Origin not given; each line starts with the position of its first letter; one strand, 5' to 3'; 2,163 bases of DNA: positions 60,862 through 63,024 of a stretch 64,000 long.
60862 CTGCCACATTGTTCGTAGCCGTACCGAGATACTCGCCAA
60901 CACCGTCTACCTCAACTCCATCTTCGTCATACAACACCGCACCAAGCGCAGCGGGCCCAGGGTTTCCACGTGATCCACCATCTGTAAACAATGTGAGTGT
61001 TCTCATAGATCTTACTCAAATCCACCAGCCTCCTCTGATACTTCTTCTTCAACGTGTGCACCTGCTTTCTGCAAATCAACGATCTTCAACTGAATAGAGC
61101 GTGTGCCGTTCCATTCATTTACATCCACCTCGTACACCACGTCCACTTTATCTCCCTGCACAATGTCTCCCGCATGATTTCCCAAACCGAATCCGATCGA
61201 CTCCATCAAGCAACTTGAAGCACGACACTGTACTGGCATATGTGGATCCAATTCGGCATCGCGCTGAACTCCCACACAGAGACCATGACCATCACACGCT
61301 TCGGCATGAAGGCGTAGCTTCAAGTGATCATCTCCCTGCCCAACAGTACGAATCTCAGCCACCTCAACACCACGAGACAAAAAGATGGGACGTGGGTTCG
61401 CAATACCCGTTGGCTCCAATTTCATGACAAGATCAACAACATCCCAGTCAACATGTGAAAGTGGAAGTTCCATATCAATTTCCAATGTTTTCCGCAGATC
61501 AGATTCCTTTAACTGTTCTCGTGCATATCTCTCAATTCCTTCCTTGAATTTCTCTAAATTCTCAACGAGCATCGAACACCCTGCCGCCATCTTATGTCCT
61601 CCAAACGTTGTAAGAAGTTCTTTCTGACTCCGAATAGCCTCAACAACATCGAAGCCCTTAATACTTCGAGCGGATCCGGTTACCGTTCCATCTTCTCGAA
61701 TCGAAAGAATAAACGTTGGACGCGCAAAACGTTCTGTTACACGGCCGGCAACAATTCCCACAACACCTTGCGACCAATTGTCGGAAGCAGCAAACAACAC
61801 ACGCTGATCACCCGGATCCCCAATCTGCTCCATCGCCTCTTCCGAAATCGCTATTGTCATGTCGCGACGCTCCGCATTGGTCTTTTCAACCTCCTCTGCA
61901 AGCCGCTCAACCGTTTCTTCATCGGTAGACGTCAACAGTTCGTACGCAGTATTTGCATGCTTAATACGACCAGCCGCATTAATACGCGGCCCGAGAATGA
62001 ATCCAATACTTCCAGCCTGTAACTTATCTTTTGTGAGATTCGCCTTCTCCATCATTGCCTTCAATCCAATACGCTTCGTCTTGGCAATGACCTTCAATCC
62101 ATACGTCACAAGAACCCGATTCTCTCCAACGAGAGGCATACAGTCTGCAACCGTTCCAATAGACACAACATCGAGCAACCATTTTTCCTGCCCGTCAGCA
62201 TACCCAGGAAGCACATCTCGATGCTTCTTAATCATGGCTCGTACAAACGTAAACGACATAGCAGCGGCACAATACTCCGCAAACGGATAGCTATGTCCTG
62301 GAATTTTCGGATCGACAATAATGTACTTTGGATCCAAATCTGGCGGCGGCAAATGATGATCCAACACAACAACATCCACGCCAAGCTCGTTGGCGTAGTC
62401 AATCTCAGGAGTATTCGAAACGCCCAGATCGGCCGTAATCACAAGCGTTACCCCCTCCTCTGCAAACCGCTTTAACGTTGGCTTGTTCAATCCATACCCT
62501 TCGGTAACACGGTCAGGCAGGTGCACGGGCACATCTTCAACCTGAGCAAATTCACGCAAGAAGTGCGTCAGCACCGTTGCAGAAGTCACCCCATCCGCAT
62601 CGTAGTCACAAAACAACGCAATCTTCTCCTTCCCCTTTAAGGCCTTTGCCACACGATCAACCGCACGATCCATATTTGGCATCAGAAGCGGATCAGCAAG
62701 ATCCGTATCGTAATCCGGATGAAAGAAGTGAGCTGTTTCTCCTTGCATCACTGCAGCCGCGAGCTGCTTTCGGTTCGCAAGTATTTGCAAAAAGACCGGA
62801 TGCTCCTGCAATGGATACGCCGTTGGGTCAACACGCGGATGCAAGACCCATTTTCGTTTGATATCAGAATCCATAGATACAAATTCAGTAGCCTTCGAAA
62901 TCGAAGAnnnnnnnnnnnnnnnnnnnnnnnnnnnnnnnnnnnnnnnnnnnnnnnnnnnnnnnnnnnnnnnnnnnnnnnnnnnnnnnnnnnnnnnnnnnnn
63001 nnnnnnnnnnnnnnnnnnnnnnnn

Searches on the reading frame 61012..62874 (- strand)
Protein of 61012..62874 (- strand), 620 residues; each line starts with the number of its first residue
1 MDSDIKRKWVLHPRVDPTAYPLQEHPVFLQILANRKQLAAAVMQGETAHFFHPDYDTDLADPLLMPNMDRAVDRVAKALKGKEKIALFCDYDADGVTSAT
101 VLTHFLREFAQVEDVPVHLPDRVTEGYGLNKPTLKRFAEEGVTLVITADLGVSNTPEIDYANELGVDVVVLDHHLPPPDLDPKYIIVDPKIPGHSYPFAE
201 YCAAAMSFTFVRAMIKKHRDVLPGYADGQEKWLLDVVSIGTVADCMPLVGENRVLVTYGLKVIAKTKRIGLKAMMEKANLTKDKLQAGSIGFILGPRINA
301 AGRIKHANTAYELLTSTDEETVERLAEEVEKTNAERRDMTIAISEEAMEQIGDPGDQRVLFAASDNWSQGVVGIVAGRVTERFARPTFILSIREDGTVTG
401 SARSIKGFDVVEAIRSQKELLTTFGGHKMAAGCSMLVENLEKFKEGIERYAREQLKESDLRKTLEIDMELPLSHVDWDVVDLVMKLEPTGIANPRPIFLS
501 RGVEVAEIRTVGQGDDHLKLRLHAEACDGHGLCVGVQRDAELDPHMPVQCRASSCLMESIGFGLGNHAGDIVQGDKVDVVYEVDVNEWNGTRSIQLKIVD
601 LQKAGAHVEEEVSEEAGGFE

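Call 4: search_protein_families(library=pfam, proteins=[window:61012-62874:-])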
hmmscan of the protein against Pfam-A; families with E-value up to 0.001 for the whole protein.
window:61012-62874:- (620 aa): 3 families
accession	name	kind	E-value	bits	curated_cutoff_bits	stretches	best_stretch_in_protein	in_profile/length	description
PF17768.7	RecJ_OB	-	8.9e-26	90.5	27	2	466-525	1-60/107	RecJ OB domain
PF01368.27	DHH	-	6.2e-18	65.7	28.1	1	84-218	1-109/125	DHH family, N-terminal domain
PF02272.25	DHHA1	-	7.7e-17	62.1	25.9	1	357-452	2-101/102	DHHA1 domain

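Call 9: find_related_loci(query=window:61012-62874:-, collection=genome_contigs, flank=6000)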
Query window:61012-62874:- (620 aa) in genome_contigs; peptide patterns used: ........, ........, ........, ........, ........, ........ (x = any residue, [..] = any of these).
367 stretches matched a pattern; 80 encode a relative of the query (tblastn E <= 1e-3); 80 distinct loci.
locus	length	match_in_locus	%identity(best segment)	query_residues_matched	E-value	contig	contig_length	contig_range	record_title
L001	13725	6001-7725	39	3-601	5e-127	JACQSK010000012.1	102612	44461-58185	MAG: Candidatus Uhrbacteria bacterium isolate NC_groundwater_1383_Ag_S-0.2um_59_539 S_p2_S4_coassembly_k141_1445203, who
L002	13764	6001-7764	39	6-603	2e-126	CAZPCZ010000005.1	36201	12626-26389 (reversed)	MAG TPA_asm: uncultured Gammaproteobacteria bacterium isolate binchicken_co21_406 genome assembly, contig: NODE_378_leng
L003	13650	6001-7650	39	26-601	2e-122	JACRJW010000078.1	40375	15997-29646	MAG: Candidatus Uhrbacteria bacterium isolate NC_groundwater_1839_Pr3_B-0.1um_53_10 SR-2_scaffold_141_2775871, whole gen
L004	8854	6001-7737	37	1-602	8e-122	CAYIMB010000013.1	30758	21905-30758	MAG TPA_asm: uncultured Gammaproteobacteria bacterium isolate ERP119705_co25_35 genome assembly, contig: NODE_712_length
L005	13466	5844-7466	37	50-604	1e-120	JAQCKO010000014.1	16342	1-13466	MAG: bacterium isolate casp40-mb.74 NODE_8441_length_16342_cov_0.119929, whole genome shotgun sequence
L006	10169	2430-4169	36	5-603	7e-119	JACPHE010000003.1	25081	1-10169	MAG: Parcubacteria group bacterium isolate NC_groundwater_406_Ag_B-0.1um_45_11 GD18-4_B1_scaffold_137042, whole genome s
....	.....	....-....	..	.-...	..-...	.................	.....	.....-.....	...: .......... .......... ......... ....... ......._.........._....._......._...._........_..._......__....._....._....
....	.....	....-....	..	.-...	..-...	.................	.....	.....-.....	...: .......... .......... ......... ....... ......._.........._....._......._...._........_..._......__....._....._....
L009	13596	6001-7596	35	50-601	4e-104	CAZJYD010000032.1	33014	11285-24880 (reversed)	MAG TPA_asm: uncultured Bacteroidales bacterium isolate SRP141376_co1_300 genome assembly, contig: NODE_3104_length_3301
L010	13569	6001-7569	36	46-608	1e-102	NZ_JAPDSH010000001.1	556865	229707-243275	Vagococcus proximus strain PNs007 S1586Nr09_contig_1, whole genome shotgun sequence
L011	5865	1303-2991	32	5-602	2e-102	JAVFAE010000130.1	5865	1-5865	MAG: Weeksellaceae bacterium isolate BF4_82 NODE_48317_length_5865_cov_4.238759_Biofilm4, whole genome shotgun sequence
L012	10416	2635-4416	32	4-602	3e-102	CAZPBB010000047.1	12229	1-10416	MAG TPA_asm: uncultured Bacteroidaceae bacterium isolate SRP199465_co1_9 genome assembly, contig: NODE_14989_length_1222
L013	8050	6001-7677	34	7-604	8e-102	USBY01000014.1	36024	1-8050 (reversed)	uncultured Clostridium sp. isolate UMGS1570 genome assembly, contig: NODE_73_length_36024_cov_5.75737, whole genome shot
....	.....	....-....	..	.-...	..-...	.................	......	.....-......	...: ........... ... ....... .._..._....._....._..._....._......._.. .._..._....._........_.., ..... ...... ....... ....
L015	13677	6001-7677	34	7-604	1e-101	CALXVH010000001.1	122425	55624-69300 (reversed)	MAG: uncultured Clostridia bacterium isolate BRZ_CR__bin60 genome assembly, contig: BRZ_CR__NODE_182_length_122425_cov_6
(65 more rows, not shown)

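Call 14: find_homologous_proteins(query=window:61012-62874:-, max_evalue=1e-60)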
Query window:61012-62874:- (620 aa): 7810 proteins with E <= 1e-60 among 8000 candidates; the best 120 are listed.
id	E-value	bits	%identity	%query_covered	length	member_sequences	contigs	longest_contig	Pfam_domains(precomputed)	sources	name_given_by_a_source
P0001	8.1e-256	869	64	96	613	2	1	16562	PF01368.28,PF17768.8,PF02272.25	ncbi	-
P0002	4.5e-249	846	63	93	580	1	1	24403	PF01368.28,PF17768.8,PF02272.25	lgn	-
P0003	2.3e-147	510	41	94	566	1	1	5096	PF01368.28,PF17768.8,PF02272.25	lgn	-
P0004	3.4e-146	507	44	94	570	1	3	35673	PF01368.28,PF17768.8,PF02272.25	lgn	-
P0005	3.8e-143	496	41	96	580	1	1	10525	PF01368.28,PF17768.8,PF02272.25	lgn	-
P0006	8.5e-143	495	43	94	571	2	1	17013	PF01368.28,PF17768.8,PF02272.25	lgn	-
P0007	1.1e-141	492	41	97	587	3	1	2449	PF01368.28,PF17768.8,PF02272.25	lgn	-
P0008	1.6e-141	491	40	96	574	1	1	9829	PF01368.28,PF17768.8,PF02272.25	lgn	-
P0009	4.5e-141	490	39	93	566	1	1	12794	PF01368.28,PF17768.8,PF02272.25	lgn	-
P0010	5.5e-141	489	42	94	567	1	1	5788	PF01368.28,PF17768.8,PF02272.25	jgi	-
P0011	1.1e-140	488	41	97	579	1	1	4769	PF01368.28,PF17768.8,PF02272.25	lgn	-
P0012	5.0e-140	486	38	97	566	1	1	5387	PF01368.28,PF17768.8,PF02272.25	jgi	-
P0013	5.1e-140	486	40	96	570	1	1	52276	PF01368.28,PF17768.8,PF02272.25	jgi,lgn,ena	-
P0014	7.2e-140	486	40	94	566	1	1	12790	PF01368.28,PF17768.8,PF02272.25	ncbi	-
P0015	1.3e-139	485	42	93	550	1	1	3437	PF01368.28,PF17768.8,PF02272.25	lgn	-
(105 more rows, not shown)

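Call 15: find_encoding_contigs(protein=P0001, flank=5000, max_places=3)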
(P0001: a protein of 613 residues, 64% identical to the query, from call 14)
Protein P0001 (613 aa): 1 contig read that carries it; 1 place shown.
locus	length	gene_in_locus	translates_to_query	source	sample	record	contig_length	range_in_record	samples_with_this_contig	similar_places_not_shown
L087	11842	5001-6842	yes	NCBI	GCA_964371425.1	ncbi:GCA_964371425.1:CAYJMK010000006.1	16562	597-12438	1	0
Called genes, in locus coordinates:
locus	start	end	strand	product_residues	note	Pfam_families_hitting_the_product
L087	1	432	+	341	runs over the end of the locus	?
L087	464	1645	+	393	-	PF00162:PGK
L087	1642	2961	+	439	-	PF03952:Enolase_N, PF00113:Enolase_C, PF13378:MR_MLE_C (weak)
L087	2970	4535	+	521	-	PF01676:Metalloenzyme, PF06415:iPGM_N, PF00884:Sulfatase (faint), PF01663:Phosphodiest (weak)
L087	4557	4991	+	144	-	PF11969:DcpS_C (weak), PF01230:HIT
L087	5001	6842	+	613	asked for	PF01368:DHH, PF02272:DHHA1, PF17768:RecJ_OB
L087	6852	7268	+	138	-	PF00075:RNase_H, PF13456:RVT_3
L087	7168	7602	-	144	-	-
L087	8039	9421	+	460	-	PF13727:CoA_binding_3, PF02397:Bac_transf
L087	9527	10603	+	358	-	PF13439:Glyco_transf_4, PF00534:Glycos_transf_1, PF13692:Glyco_trans_1_4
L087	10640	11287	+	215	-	-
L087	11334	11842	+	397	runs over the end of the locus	PF13439:Glyco_transf_4, PF20706:GT4-conflict, PF00534:Glycos_transf_1, PF13692:Glyco_trans_1_4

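Call 16: find_encoding_contigs(protein=P0002, flank=5000, max_places=3)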
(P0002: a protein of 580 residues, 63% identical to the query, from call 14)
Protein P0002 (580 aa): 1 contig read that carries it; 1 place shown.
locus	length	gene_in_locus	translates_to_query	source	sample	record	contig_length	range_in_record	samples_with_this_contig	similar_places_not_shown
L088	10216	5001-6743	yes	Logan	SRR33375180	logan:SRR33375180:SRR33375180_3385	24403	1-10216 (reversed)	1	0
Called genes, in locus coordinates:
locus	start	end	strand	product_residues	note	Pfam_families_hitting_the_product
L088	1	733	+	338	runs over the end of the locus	PF00044:Gp_dh_N, PF02800:Gp_dh_C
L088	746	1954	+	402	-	PF00162:PGK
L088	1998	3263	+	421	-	PF03952:Enolase_N, PF00113:Enolase_C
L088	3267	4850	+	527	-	PF01676:Metalloenzyme, PF06415:iPGM_N, PF01663:Phosphodiest (weak)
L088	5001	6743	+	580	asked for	PF01368:DHH, PF02272:DHHA1, PF17768:RecJ_OB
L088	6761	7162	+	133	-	PF00075:RNase_H, PF13456:RVT_3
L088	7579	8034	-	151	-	-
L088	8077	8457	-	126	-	-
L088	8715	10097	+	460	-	PF13727:CoA_binding_3, PF02397:Bac_transf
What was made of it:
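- Gene callers placed hypothetical ORFs antisense to rnpB in L087 and L088 (calls 15, 16). Those ORFs have no Pfam hit (calls 15, 16).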

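Call 17: find_encoding_contigs(protein=P0004, flank=5000, max_places=3)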
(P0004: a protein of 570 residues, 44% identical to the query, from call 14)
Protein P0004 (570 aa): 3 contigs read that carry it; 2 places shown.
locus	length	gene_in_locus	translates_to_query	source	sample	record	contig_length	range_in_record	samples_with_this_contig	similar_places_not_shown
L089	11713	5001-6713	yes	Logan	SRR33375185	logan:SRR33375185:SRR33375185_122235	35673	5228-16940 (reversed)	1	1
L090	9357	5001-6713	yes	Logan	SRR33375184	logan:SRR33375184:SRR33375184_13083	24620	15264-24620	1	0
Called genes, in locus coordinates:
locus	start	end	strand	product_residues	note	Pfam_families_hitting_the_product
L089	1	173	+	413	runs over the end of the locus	PF03952:Enolase_N, PF00113:Enolase_C, PF13378:MR_MLE_C (weak)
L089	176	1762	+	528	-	PF01676:Metalloenzyme, PF06415:iPGM_N, PF00884:Sulfatase (weak)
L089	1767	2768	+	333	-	PF00294:PfkB, PF08543:Phos_pyr_kin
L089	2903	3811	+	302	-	PF00480:ROK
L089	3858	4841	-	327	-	-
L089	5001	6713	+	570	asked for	PF01368:DHH, PF02272:DHHA1, PF17768:RecJ_OB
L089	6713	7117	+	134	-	PF00075:RNase_H, PF13456:RVT_3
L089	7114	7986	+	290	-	PF13177:DNA_pol3_delta2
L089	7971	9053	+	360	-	PF02012:BNR (faint), PF14870:PSII_BNR (faint), PF15899:BNR_6 (faint), PF23366:Beta-prop_HVO_0234 (faint), PF25852:DUF6242_C (faint), PF15902:Sortilin-Vps10 (weak)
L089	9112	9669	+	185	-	PF01765:RRF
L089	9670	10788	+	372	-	PF02163:Peptidase_M50, PF13180:PDZ_2 (weak)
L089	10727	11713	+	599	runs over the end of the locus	PF00587:tRNA-synt_2b, PF04073:tRNA_edit, PF03129:HGTP_anticodon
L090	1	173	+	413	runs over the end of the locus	PF03952:Enolase_N, PF00113:Enolase_C, PF13378:MR_MLE_C (weak)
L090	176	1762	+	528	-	PF01676:Metalloenzyme, PF06415:iPGM_N, PF00884:Sulfatase (weak)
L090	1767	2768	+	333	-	PF00294:PfkB, PF08543:Phos_pyr_kin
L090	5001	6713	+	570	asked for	PF01368:DHH, PF02272:DHHA1, PF17768:RecJ_OB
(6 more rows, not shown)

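Call 18: find_encoding_contigs(protein=P0006, flank=5000, max_places=3)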
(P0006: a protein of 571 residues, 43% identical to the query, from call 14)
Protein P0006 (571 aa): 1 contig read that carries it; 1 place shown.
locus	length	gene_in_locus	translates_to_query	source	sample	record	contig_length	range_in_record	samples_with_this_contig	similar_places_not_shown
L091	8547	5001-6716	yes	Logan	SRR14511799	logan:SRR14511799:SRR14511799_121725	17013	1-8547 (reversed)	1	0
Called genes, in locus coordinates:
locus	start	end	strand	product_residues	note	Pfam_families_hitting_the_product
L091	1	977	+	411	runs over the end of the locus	PF03952:Enolase_N, PF00113:Enolase_C, PF13378:MR_MLE_C (weak)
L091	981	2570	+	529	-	PF01676:Metalloenzyme, PF06415:iPGM_N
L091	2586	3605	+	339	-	PF00294:PfkB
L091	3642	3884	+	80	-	-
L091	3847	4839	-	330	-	-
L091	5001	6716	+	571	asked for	PF01368:DHH, PF02272:DHHA1, PF17768:RecJ_OB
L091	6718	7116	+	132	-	PF00075:RNase_H, PF13456:RVT_3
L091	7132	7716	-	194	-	-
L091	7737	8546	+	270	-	?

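Call 35: list_cluster_members(proteins=[window:61012-62874:-, P0001])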
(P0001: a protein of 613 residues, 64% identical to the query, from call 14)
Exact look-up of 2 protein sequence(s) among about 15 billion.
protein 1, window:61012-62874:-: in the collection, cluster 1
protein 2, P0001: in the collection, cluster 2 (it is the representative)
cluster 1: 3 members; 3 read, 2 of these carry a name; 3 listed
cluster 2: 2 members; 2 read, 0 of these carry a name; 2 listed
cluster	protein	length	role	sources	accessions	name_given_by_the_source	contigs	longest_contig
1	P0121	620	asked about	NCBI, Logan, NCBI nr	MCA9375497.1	MAG: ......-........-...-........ exonuclease RecJ [Candidatus Doudnabacteria bacterium] | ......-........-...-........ exonuclease RecJ [Candidatus Doudnabacteria bacterium]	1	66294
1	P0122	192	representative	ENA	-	-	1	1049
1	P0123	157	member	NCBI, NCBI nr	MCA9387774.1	MAG: hypothetical protein KC653_01900, partial [Candidatus Andersenbacteria bacterium] | hypothetical protein [Candidatus Andersenbacteria bacterium]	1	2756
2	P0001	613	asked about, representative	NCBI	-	-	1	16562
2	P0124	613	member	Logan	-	-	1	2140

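Call 52: search_protein_families(library=ncbifam, proteins=[window:61012-62874:-])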
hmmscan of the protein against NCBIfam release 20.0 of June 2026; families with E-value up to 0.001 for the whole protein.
window:61012-62874:- (620 aa): 5 families
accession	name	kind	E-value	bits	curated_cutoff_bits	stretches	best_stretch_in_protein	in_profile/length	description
TIGR00644.1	recJ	equivalog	4.4e-152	507.1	396.9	1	30-600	7-545/546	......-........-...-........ exonuclease RecJ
NF008290.0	PRK11070.1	equivalog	2.4e-82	277.3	900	1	67-601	56-574/577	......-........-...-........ exonuclease RecJ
NF053576.1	RecJ_archaeal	equivalog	2e-25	89.5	360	2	73-221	2-138/452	RecJ family nuclease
NF040701.1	RecJ_Meth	equivalog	3.3e-11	42.6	550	1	82-217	7-133/449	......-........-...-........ exonuclease RecJ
NF053575.1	GAN_nuclease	exception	2.1e-09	36.5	850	1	298-454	302-467/467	GINS-associated RecJ family nuclease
